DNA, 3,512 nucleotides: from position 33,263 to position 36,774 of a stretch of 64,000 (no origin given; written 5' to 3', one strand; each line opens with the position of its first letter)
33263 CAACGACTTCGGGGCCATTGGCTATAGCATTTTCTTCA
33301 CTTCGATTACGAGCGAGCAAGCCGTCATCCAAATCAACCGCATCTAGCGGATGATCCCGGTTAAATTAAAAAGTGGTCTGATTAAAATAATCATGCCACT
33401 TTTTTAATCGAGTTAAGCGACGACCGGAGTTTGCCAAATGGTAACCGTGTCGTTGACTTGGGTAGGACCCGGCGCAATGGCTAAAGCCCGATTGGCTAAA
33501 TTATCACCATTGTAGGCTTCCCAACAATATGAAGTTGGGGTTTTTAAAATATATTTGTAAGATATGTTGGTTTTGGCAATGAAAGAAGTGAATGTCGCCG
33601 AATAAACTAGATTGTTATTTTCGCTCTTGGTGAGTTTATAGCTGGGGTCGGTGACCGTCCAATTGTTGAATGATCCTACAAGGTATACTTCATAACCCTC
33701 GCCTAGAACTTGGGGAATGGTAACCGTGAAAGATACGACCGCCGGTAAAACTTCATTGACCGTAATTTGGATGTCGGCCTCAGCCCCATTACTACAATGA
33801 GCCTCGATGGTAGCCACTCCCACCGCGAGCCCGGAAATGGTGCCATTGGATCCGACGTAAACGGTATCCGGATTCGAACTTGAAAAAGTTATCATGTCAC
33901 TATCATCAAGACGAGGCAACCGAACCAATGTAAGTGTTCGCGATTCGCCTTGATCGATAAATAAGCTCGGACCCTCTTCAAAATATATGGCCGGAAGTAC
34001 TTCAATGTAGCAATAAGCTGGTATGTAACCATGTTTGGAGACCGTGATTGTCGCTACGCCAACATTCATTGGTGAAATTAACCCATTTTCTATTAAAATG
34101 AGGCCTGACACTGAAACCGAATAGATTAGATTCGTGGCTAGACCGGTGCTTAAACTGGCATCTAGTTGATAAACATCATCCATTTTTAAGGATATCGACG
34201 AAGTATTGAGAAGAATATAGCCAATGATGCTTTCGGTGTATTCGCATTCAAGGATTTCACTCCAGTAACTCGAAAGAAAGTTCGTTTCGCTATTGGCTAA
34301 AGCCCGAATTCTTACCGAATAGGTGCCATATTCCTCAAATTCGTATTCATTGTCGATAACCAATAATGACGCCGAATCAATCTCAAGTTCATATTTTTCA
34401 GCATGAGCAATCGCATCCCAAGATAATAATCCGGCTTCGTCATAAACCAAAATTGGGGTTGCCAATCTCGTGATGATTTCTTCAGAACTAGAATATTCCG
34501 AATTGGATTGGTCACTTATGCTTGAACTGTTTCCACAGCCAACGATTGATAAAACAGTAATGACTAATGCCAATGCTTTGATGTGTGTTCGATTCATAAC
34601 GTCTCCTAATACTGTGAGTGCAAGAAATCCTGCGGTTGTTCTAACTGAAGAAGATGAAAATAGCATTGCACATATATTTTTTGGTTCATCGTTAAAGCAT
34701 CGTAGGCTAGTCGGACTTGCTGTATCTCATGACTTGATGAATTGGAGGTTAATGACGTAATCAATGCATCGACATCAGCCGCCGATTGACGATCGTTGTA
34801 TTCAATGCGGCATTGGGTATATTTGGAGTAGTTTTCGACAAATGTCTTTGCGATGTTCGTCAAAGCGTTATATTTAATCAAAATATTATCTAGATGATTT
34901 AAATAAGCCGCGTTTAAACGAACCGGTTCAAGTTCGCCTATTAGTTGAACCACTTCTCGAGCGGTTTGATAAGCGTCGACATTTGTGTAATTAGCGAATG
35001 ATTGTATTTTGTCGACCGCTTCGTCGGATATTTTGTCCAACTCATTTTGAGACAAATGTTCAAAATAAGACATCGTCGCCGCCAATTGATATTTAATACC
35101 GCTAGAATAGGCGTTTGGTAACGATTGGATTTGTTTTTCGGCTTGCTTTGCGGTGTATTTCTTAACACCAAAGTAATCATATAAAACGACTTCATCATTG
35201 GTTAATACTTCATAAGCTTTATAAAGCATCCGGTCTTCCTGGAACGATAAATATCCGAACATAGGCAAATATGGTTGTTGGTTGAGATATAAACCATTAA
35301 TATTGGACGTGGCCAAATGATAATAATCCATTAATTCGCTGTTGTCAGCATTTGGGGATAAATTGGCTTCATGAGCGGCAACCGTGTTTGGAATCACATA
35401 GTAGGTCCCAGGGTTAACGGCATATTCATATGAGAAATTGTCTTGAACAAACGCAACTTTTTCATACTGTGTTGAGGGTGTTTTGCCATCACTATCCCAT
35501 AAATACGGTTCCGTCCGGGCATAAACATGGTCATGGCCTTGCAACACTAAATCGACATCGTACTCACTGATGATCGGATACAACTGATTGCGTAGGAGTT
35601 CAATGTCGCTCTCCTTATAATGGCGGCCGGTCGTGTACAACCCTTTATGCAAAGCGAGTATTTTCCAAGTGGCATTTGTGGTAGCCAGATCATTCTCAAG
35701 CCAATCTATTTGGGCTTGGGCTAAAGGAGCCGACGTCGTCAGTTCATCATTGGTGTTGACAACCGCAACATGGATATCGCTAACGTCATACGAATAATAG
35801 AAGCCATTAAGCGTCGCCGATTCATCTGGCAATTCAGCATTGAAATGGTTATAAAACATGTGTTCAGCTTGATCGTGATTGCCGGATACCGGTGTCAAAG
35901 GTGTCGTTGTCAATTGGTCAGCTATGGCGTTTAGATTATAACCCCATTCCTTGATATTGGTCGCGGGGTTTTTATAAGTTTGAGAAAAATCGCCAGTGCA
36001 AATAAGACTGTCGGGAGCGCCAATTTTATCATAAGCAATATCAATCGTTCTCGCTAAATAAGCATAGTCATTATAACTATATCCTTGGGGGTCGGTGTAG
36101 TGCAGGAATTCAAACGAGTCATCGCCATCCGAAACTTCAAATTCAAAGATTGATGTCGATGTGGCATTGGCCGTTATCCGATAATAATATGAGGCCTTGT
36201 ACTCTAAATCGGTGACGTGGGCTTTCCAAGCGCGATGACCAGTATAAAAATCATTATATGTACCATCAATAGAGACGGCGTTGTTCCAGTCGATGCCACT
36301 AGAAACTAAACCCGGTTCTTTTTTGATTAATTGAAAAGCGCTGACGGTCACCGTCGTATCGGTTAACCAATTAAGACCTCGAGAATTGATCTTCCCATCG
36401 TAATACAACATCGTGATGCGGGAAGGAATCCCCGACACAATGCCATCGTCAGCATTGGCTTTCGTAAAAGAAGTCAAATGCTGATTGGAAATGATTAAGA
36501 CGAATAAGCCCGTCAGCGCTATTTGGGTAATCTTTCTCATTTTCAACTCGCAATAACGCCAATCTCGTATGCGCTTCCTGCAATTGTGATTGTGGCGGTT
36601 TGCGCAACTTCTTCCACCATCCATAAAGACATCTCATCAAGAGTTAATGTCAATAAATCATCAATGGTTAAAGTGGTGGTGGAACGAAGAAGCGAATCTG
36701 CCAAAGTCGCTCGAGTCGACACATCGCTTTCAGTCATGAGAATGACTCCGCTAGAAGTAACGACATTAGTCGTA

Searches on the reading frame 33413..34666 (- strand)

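Call 24: search_protein_families(library=pfam, proteins=[window:33413-34666:-], max_evalue=0.001)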
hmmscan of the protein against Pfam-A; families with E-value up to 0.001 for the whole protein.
window:33413-34666:- (417 aa): 3 families
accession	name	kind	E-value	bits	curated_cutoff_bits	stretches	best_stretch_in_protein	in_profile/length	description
PF02368.24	Big_2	-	5.7e-06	26.6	22.8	1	237-293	14-70/79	Bacterial Ig-like domain (group 2)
PF22359.2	Big-like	-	5.2e-05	23.8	27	0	259-303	3-46/48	Bacterial Ig-like domain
PF00686.25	CBM_20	-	0.0001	22.4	23.3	1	311-386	4-81/97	Starch binding domain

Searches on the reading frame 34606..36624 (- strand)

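Call 50: search_protein_families(library=pfam, proteins=[window:34606-36624:-], max_evalue=0.01)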
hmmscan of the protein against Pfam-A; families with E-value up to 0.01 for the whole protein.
window:34606-36624:- (672 aa): 2 families
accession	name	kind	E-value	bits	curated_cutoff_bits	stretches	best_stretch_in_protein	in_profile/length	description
PF00149.33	Metallophos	-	7.8e-14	53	21.5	1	173-368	3-191/191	Calcineurin-like phosphoesterase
PF16656.11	Pur_ac_phosph_N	-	0.00039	21.4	30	1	69-162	3-91/93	Purple acid Phosphatase, N-terminal domain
